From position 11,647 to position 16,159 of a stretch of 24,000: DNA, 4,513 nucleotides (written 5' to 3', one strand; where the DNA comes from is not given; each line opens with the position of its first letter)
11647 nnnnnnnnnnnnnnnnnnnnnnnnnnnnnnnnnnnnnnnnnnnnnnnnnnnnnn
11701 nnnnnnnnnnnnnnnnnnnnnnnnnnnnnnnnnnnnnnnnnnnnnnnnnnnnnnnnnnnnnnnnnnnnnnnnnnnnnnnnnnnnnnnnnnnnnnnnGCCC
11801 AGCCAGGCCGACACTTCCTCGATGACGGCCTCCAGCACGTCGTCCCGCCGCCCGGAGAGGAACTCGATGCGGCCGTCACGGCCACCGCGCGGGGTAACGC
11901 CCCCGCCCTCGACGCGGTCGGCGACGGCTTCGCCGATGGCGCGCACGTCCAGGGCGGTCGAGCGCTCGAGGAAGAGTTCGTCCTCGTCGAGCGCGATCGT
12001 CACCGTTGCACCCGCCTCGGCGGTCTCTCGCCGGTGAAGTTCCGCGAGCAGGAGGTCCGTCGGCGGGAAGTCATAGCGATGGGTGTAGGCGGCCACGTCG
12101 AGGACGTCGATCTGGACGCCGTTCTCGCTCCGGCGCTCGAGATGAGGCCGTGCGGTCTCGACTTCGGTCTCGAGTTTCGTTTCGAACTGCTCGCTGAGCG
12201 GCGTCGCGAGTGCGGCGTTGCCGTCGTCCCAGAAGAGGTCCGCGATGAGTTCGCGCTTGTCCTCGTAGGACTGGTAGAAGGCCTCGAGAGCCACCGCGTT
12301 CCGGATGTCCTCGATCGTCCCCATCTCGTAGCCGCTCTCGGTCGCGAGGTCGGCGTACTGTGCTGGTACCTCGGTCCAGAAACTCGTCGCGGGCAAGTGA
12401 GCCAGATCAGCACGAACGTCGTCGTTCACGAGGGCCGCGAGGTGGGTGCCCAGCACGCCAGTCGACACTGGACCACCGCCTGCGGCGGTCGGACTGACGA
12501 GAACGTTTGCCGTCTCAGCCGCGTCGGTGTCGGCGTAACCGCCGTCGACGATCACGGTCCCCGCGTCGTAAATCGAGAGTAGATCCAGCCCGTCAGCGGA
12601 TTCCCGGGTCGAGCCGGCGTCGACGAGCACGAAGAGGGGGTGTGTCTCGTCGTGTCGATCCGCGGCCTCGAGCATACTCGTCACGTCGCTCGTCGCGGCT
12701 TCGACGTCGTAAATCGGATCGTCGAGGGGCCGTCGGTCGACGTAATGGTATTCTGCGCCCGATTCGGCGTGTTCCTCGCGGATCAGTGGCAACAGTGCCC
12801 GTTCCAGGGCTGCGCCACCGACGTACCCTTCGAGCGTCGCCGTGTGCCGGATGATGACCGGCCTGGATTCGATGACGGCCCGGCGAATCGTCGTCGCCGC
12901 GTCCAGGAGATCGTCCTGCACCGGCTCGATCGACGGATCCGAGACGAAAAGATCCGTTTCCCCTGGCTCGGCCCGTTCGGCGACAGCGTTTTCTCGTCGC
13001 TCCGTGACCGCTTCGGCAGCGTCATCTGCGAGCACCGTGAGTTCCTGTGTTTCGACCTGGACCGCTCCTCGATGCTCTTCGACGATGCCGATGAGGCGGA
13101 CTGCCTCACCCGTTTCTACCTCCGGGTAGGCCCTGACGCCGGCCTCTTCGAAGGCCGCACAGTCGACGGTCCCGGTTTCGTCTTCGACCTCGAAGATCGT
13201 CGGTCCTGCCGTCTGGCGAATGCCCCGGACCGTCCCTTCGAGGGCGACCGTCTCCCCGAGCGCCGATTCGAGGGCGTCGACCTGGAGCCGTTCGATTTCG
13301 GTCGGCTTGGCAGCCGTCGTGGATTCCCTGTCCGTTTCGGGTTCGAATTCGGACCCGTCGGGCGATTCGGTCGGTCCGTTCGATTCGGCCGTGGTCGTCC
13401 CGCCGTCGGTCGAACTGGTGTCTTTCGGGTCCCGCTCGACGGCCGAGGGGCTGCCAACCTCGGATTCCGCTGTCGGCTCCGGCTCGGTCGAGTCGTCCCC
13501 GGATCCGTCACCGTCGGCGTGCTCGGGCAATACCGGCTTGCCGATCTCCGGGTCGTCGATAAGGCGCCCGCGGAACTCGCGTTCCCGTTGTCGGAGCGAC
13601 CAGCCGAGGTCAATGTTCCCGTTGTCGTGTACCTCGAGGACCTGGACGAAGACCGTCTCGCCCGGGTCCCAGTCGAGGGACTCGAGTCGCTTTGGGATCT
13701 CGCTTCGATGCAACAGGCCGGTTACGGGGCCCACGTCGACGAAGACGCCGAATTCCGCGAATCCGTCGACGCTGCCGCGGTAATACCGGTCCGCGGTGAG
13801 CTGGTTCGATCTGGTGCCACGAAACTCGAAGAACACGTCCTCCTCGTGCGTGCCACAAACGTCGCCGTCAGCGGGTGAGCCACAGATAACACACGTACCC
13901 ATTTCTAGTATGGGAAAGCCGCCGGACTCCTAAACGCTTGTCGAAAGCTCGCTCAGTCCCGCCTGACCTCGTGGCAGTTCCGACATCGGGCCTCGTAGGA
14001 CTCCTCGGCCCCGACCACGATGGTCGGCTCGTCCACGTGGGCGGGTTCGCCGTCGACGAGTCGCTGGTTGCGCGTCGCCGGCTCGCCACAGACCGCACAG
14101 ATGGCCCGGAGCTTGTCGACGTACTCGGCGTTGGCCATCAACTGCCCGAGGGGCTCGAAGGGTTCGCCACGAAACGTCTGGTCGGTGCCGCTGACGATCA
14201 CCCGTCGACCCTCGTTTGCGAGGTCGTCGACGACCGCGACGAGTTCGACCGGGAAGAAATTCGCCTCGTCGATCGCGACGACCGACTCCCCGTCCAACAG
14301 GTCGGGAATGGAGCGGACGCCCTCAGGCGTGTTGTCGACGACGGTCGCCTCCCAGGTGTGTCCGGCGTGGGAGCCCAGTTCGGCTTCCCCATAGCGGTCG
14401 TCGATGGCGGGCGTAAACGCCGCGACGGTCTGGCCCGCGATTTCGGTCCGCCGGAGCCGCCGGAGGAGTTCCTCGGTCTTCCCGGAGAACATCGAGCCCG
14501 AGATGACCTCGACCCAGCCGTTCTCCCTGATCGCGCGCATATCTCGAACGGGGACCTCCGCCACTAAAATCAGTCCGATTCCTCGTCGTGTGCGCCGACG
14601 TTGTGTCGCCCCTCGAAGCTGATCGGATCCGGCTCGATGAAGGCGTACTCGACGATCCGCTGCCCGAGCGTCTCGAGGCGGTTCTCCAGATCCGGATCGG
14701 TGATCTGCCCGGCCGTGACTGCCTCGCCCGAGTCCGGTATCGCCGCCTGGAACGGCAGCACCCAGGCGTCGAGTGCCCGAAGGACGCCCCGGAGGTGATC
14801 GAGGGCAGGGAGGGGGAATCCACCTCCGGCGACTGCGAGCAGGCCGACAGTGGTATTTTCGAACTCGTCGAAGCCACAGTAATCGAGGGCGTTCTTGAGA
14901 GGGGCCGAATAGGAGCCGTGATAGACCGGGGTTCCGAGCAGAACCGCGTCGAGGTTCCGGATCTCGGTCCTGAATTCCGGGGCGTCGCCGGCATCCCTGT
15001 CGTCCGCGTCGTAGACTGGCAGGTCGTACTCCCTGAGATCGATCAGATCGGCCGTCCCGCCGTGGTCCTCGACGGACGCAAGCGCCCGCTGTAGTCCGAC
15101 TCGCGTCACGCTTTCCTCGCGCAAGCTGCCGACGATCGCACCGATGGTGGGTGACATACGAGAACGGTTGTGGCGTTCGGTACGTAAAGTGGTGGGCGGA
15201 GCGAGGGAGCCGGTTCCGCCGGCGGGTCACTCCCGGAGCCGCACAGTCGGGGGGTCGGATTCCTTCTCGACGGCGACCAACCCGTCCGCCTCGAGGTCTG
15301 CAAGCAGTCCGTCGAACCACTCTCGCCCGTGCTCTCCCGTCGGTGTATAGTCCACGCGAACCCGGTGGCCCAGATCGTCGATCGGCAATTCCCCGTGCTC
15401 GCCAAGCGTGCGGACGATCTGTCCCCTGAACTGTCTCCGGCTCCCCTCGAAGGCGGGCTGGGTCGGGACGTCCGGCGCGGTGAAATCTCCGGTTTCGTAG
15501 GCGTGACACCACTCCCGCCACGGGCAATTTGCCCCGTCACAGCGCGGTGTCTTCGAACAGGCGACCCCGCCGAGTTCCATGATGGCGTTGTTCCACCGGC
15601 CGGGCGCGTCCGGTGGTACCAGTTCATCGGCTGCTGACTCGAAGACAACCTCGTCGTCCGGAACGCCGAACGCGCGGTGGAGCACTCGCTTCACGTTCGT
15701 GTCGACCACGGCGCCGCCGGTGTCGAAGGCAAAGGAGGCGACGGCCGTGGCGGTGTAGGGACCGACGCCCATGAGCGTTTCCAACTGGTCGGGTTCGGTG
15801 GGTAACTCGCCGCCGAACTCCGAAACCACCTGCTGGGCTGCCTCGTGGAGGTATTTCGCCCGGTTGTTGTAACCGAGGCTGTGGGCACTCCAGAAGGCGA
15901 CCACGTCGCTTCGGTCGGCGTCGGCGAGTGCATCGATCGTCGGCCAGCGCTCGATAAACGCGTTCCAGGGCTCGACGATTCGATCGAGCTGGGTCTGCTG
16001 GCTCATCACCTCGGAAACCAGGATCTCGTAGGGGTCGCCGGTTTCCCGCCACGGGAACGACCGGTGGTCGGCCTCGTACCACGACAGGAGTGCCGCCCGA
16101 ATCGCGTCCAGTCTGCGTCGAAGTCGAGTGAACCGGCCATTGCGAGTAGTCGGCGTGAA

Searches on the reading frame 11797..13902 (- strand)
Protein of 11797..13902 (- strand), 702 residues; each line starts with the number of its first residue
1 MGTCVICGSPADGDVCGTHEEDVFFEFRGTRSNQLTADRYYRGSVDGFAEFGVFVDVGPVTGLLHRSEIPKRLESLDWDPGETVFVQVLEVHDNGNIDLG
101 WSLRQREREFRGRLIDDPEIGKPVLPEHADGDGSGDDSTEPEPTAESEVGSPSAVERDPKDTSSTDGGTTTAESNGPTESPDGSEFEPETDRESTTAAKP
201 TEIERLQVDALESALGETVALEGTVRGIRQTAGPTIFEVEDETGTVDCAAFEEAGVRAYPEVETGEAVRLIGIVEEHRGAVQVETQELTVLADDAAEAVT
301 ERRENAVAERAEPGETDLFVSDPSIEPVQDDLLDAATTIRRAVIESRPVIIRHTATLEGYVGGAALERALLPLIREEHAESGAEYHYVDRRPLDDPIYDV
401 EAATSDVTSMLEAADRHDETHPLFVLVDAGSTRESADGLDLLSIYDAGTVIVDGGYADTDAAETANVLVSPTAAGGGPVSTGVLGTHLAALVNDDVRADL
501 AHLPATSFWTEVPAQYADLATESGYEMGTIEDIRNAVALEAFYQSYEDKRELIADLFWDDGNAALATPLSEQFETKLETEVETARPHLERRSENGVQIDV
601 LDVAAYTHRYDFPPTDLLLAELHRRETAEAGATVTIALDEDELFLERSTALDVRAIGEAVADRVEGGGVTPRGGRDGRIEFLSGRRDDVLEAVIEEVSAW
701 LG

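Call 15: search_protein_families(library=pfam, proteins=[window:11797-13902:-], max_evalue=0.001)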
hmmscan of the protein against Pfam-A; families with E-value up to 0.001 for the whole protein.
window:11797-13902:- (702 aa): 2 families
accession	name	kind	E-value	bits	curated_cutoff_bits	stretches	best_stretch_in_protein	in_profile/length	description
PF01336.31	tRNA_anti-codon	-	3.2e-11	43.4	27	1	219-291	1-75/75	OB-fold nucleic acid binding domain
PF00575.29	S1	-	3.8e-07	30.8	22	1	41-99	8-71/74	S1 RNA binding domain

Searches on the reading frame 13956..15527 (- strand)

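Call 17: search_protein_families(library=pfam, proteins=[window:13956-15527:-], max_evalue=0.001)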
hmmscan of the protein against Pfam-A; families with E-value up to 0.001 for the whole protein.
window:13956-15527:- (524 aa): 1 family
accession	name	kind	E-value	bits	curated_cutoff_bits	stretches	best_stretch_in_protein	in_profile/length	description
PF00265.24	TK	-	5.7e-44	150.5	20.6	1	337-519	1-176/176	Thymidine kinase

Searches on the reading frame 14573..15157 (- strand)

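Call 17: search_protein_families(library=pfam, proteins=[window:14573-15157:-], max_evalue=0.001)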
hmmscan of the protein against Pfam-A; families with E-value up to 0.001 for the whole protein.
window:14573-15157:- (195 aa): 2 families
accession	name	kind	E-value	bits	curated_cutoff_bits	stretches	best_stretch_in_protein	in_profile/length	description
PF03358.20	FMN_red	-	3.1e-32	111.7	24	1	4-141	2-148/152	NADPH-dependent FMN reductase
PF02525.22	Flavodoxin_2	-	6.1e-07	29.8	27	1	7-93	5-102/198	Flavodoxin-like fold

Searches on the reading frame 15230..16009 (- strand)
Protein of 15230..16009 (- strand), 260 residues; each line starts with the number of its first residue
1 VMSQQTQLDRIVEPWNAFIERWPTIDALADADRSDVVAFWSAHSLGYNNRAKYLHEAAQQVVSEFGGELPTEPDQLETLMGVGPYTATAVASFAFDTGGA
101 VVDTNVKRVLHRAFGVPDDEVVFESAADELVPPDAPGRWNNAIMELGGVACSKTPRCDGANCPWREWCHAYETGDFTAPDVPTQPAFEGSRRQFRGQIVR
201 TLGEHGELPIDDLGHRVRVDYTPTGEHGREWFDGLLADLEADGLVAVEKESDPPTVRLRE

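Call 17: search_protein_families(library=pfam, proteins=[window:15230-16009:-], max_evalue=0.001)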
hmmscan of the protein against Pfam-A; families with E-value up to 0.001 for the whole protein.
window:15230-16009:- (260 aa): 2 families
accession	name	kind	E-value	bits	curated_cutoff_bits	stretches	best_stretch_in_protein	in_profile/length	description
PF00730.31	HhH-GPD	-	2.1e-17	63.9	26.2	1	1-131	4-106/108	HhH-GPD superfamily base excision DNA repair protein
PF00633.29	HHH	-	1.3e-05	25.2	24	1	65-93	2-30/30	Helix-hairpin-helix motif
